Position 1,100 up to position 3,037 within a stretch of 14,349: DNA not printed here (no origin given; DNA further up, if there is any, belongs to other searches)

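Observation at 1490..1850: N-terminal third of the cargo protein looks like a divergent Rossmann / class I methyltransferase-like fold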

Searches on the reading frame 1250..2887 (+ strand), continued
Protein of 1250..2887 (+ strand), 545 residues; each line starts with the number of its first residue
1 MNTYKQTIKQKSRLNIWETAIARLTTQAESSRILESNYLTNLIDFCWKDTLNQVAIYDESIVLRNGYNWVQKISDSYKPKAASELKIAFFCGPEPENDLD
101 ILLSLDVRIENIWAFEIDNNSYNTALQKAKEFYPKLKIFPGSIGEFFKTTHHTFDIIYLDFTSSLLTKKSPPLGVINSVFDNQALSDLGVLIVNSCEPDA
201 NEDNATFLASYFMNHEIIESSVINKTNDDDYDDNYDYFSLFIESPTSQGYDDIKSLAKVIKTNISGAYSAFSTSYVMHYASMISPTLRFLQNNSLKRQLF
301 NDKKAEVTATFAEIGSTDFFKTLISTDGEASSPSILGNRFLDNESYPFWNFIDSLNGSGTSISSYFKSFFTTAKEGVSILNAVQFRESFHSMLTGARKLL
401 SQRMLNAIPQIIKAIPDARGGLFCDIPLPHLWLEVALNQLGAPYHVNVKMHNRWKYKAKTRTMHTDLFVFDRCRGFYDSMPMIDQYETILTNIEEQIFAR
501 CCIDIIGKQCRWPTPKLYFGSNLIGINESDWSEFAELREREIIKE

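Call 38: find_encoding_contigs(protein=P0092, flank=8000, max_places=2)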
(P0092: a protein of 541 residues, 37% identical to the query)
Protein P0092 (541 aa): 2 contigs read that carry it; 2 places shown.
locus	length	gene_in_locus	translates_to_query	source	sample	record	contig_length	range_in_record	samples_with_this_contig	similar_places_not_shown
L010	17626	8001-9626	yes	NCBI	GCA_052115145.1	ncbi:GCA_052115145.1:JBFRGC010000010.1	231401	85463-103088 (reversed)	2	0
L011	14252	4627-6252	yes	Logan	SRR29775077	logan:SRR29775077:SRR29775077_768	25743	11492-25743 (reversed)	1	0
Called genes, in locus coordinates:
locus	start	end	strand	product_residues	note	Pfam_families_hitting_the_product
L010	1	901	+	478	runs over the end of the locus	PF00884:Sulfatase, PF01663:Phosphodiest (faint), PF16347:SGSH_C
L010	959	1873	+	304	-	PF02311:AraC_binding, PF07883:Cupin_2, PF12833:HTH_18, PF00165:HTH_AraC (weak)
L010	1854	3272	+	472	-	PF00884:Sulfatase, PF01663:Phosphodiest (faint), PF16347:SGSH_C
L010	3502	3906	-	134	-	PF04002:RadC (weak)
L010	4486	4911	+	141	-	-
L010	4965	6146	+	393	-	-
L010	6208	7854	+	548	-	-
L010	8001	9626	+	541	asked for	-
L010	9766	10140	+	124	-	-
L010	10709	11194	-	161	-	PF01609:DDE_Tnp_1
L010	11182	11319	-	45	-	-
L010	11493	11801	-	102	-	PF14294:DUF4372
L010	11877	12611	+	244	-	-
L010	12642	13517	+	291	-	-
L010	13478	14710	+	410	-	PF01435:Peptidase_M48 (faint)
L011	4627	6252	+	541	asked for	-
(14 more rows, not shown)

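Call 45: search_protein_families(library=pfam, alignment_id=A1, max_evalue=10)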
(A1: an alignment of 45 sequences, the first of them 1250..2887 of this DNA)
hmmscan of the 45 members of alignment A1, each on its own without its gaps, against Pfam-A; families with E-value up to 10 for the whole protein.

A. member 1, window:1250-2887:+ (545 aa): 0 families

B. families by the number of members that match (of 45 scanned): 29 families (the first 25 are shown)
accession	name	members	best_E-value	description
PF01564.23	Spermine_synth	5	0.02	Spermine/spermidine synthase domain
PF23232.1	AAA_lid_13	2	0.013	Fungal AAA+ ATPase lid domain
PF13649.12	Methyltransf_25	2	0.02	Methyltransferase domain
PF05430.17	Methyltransf_30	2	0.038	S-adenosyl-L-methionine-dependent methyltransferase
PF03602.21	Cons_hypoth95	2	0.11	Conserved hypothetical protein 95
PF09385.16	HisK_N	1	0.0053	Histidine kinase N terminal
PF00022.25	Actin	1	0.019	Actin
PF24694.1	LNS2_PITM1-3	1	0.02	PITM 1-3, LNS2 domain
PF13847.12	Methyltransf_31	1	0.029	Methyltransferase domain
PF18988.5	DUF5721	1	0.045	Family of unknown function (DUF5721)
PF19497.4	DUF6032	1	0.047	Family of unknown function (DUF6032)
PF23934.1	DUF7270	1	0.052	Domain of unknown function (DUF7270)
PF23109.1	ARCH_RTEL1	1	0.059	RTEL1 helicase, ARCH domain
PF22084.1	UfSP_MPN_N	1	0.069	Ufm1 specific protease UfSP N-terminal MPN domain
PF04983.23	RNA_pol_Rpb1_3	1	0.069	RNA polymerase Rpb1, domain 3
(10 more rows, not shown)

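Call 54: search_protein_representatives(alignment_id=A2)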
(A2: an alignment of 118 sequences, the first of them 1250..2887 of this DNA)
Query: 118 sequences, 532 profile positions. Proteins with E-value up to 0.001 (for the whole library): 523; up to 1e-10: 388; up to 1e-30: 240. The best 150 are listed.
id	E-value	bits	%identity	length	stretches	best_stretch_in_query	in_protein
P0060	6.7e-223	758.0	-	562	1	1-531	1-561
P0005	4.5e-214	728.9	-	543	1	1-531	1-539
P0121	3.0e-208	709.6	-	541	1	1-530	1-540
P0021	1.8e-205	700.5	-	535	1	3-531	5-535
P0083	5.3e-196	669.2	-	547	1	2-530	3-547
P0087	1.9e-195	667.4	-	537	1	2-531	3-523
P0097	1.5e-193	661.1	-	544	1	1-531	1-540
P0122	8.5e-193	658.7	-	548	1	3-530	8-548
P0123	2.2e-191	654.0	-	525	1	3-530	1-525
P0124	7.2e-191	652.3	-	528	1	1-530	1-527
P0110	1.7e-189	647.8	-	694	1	1-530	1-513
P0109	5.9e-184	629.5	-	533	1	2-531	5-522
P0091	1.3e-182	625.0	-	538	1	1-531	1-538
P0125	6.5e-182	622.8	-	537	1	15-515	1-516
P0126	3.9e-175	600.4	-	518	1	2-531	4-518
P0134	2.9e-150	518.3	-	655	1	3-530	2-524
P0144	1.1e-115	404.1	-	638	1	3-529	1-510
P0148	3.0e-108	379.6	-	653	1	13-522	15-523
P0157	9.3e-95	335.1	-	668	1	2-528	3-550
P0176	7.2e-88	312.4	-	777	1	3-530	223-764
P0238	9.9e-66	239.3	-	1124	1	2-499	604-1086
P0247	8.0e-65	236.3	-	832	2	3-405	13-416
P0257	3.7e-59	217.7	-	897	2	3-300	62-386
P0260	5.5e-58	213.8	-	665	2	3-382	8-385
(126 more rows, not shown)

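Call 56: search_protein_families(library=pfam, proteins=[P0238, P0176, P0257, P0247, P0110, P0134, P0144, P0148, P0157, P0260], max_evalue=0.01)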
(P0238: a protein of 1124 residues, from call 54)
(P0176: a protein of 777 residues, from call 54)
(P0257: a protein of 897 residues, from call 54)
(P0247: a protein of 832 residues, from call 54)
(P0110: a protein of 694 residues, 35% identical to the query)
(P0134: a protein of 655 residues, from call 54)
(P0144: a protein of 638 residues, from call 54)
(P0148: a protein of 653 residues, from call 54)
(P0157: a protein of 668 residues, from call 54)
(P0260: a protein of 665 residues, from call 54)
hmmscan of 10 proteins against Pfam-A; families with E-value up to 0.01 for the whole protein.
P0238 (1124 aa): 1 family
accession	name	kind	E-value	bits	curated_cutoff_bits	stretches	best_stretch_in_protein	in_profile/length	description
PF00078.32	RVT_1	-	4.7e-22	79.1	29.6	1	284-488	1-204/205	Reverse transcriptase (RNA-dependent DNA polymerase)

P0176 (777 aa): 1 family
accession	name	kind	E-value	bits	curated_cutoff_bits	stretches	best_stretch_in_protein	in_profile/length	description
PF05908.16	Gamma_PGA_hydro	-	3.4e-40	138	22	1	11-185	1-173/191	Poly-gamma-glutamate hydrolase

P0257 (897 aa): 1 family
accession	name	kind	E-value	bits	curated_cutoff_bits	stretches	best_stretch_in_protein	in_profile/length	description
PF01753.24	zf-MYND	-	2.6e-07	31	22.7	1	13-52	4-39/39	MYND finger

P0247 (832 aa): 0 families

P0110 (694 aa): 0 families

P0134 (655 aa): 0 families

P0144 (638 aa): 0 families

P0148 (653 aa): 0 families

P0157 (668 aa): 0 families

P0260 (665 aa): 3 families
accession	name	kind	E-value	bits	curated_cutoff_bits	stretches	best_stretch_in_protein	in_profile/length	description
PF02390.23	Methyltransf_4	-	0.0028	17.6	24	1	118-157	27-66/173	Putative methyltransferase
PF13847.12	Methyltransf_31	-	0.0034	17.5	27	0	119-228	31-129/145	Methyltransferase domain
PF13578.12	Methyltransf_24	-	0.0043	18.4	26.3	0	135-179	43-86/105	Methyltransferase domain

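Call 57: search_protein_families(library=padloc, proteins=[P0238, P0176, P0257, P0247, P0110], max_evalue=0.01)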
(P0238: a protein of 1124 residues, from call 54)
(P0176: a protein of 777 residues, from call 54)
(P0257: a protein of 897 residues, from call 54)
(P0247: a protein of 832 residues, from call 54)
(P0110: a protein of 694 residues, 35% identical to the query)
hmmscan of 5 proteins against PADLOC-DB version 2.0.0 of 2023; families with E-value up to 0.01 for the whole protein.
P0238 (1124 aa): 60 families (the best 25 are shown)
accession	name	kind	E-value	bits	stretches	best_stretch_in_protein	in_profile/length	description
PDLC02959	RT-Protease_XI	-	4.9e-130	432.8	1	244-590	3-334/510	single gene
PDLC02960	RT-Protease_XI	-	8.7e-128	425.4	1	245-584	2-330/506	single gene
PDLC02961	RT-TIR_XII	-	2.1e-126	420.7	1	240-583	5-340/475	single gene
PDLC02962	RT-TIR_XII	-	1e-124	415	1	241-654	6-408/478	single gene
PDLC02965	RT-Toprim_I-C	-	6.2e-112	373.2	1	253-578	2-316/529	single gene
PDLC02968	RT-Toprim_I-C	-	7.5e-111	369.6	1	253-575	2-313/529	single gene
PDLC02966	RT-Toprim_I-C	-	9.9e-98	326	1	241-557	7-320/568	single gene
PDLC02963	RT-Toprim_I-C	-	1.3e-96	322.4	1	243-557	4-315/552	single gene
PDLC02967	RT-Toprim_I-C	-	1.6e-81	272.8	1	245-511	2-269/549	single gene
PDLC02964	RT-Toprim_I-C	-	3.5e-79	265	1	245-509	2-268/554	single gene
PDLC02956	RT_XIII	-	6e-76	254.3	1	245-589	109-440/469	-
PDLC02946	RT_III-A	-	2.7e-67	225.2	1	244-520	29-289/330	-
PDLC02943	RT_III-A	-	4.3e-63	211.2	1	244-518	17-276/322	-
PDLC02941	RT_II-A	-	1.9e-60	202.7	1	248-568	12-295/309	-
PDLC02942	RT_III-A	-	2.4e-59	199.1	1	249-521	42-298/341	-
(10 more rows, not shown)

P0176 (777 aa): 1 family
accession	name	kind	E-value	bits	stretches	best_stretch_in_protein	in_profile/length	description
PDLC04134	mad2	-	0.00014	18.8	1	331-401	314-383/492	mads_2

P0257 (897 aa): 0 families

P0247 (832 aa): 0 families

P0110 (694 aa): 0 families

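Call 62: find_encoding_contigs(protein=P0238, flank=8000, max_places=2)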
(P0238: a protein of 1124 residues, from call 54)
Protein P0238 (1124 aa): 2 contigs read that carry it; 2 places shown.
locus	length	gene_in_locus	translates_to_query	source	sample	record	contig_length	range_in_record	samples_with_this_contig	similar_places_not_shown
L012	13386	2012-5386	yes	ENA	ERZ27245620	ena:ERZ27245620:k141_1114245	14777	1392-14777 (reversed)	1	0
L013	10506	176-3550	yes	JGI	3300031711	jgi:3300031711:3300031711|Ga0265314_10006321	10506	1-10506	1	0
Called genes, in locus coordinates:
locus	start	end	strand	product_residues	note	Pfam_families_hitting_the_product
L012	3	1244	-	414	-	?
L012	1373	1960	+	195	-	-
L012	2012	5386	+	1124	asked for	PF00078:RVT_1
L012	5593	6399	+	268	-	-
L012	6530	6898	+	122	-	-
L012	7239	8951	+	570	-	PF20245:DUF6600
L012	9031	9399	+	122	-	-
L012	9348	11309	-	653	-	PF00920:ILVD_EDD_N, PF24877:ILV_EDD_C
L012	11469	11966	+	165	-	-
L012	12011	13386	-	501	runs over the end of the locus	-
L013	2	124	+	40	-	?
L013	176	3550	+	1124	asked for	PF00078:RVT_1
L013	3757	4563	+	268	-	-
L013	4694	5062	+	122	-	-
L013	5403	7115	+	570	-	PF20245:DUF6600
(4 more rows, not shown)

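Call 72: find_encoding_contigs(protein=P0053, flank=8000, max_places=2)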
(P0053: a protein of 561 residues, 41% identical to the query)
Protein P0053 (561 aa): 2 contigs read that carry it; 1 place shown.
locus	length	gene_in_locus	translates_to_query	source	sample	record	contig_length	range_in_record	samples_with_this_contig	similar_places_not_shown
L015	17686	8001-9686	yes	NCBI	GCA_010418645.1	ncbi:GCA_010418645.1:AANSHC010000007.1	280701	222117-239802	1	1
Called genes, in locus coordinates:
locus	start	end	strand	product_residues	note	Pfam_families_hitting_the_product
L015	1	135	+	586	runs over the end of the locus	PF00270:DEAD, PF04851:ResIII, PF13604:AAA_30 (faint), PF18766:SWI2_SNF2 (weak), PF00271:Helicase_C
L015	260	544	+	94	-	PF01386:Ribosomal_L25p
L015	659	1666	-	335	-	PF04245:NA37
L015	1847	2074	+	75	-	PF07208:DUF1414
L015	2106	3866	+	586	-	PF11893:DUF3413, PF00884:Sulfatase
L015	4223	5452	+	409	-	PF13356:Arm-DNA-bind_3, PF22022:Phage_int_M, PF00589:Phage_integrase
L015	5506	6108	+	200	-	-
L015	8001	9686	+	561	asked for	-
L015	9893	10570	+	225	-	-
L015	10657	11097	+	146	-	-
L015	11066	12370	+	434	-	PF03432:Relaxase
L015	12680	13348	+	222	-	-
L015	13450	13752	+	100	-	PF04355:BamE (weak)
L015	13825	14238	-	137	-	-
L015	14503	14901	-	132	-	-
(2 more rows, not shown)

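Call 73: find_encoding_contigs(protein=P0088, flank=8000, max_places=1)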
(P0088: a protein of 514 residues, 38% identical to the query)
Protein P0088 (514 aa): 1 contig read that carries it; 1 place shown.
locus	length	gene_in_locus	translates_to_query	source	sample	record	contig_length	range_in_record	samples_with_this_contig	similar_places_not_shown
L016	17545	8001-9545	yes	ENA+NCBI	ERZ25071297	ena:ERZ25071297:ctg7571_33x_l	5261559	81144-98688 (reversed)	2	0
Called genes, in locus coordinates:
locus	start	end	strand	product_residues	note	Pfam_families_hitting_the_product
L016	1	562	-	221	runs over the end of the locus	-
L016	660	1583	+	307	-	-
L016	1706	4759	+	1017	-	PF05099:TerB, PF00005:ABC_tran, PF12698:ABC2_membrane_3, PF01061:ABC2_membrane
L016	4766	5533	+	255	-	PF02698:DUF218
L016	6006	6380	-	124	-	PF01618:MotA_ExbB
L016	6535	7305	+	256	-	PF04397:LytTR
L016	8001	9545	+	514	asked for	-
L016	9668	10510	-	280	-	PF13852:DUF4197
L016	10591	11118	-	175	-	PF00077:RVP (weak), PF13650:Asp_protease_2, PF13975:gag-asp_proteas (weak)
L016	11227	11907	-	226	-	PF01427:Peptidase_M15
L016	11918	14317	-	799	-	PF01225:Mur_ligase (weak), PF08245:Mur_ligase_M, PF01168:Ala_racemase_N, PF00842:Ala_racemase_C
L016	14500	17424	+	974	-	PF04851:ResIII, PF00176:SNF2-rel_dom, PF00270:DEAD, PF11496:HDA2-3 (faint), PF00271:Helicase_C, PF16203:ERCC3_RAD25_C (faint)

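Call 74: find_encoding_contigs(protein=P0004, flank=8000, max_places=1)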
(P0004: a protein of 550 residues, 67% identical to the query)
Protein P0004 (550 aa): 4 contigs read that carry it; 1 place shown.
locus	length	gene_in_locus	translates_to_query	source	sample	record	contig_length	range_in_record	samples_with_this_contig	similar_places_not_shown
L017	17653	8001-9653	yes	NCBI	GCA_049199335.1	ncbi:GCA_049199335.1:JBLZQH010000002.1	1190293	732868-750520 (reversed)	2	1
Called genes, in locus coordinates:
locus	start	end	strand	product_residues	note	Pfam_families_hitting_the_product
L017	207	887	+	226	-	PF03167:UDG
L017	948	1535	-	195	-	PF01025:GrpE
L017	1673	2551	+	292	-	PF01513:NAD_kinase, PF20143:NAD_kinase_C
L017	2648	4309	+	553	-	PF02463:SMC_N, PF13476:AAA_23, PF13555:AAA_29 (faint), PF13304:AAA_21 (faint)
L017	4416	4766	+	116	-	PF04355:BamE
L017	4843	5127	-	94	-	PF03658:Ub-RnfH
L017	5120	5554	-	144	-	PF10604:Polyketide_cyc2, PF03364:Polyketide_cyc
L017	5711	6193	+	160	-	PF01668:SmpB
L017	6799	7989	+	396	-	PF13356:Arm-DNA-bind_3, PF22022:Phage_int_M, PF00589:Phage_integrase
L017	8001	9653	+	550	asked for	-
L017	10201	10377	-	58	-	PF04606:Ogr_Delta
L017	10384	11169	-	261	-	-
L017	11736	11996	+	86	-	PF05930:Phage_AlpA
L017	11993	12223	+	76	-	-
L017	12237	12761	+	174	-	PF10554:Phage_ASH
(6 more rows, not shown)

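Call 77: search_dna_similar(query=window:1250-2884:+, collection=phages, mode=protein, max_rows=15)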
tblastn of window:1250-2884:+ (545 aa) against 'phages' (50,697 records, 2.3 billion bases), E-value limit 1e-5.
No match.

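Call 78: search_dna_similar(query=window:1250-2884:+, collection=plasmids, mode=protein, max_rows=15)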
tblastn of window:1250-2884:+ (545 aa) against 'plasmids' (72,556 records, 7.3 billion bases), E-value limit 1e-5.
Records with a match: 3; places in all: 3; records where one place covers at least 80% of the query: 2.
Best place of each record, by identity: <60% 3.
By first word of the organism name: Citrobacter 1; Sinorhizobium 1; Caulobacter 1.
By predicted mobility (MOB-suite, as given by PLSDB): mobilizable 1; conjugative 1; non-mobilizable 1.
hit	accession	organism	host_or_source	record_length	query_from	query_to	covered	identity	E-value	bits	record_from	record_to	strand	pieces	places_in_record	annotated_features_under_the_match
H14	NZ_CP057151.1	Citrobacter sp. RHB35-C17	culture,Pooled cattle faecal samples ...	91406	1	540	99%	35.5%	3e-112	374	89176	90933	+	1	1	hypothetical protein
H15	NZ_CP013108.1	Sinorhizobium americanum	Vachellia farnesiana,cell culture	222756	2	533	98%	24.5%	3e-33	142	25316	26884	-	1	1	hypothetical protein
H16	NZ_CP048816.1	Caulobacter rhizosphaerae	cell culture,soil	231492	3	539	78%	27.5%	1e-23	174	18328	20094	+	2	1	class I SAM-dependent methyltransferase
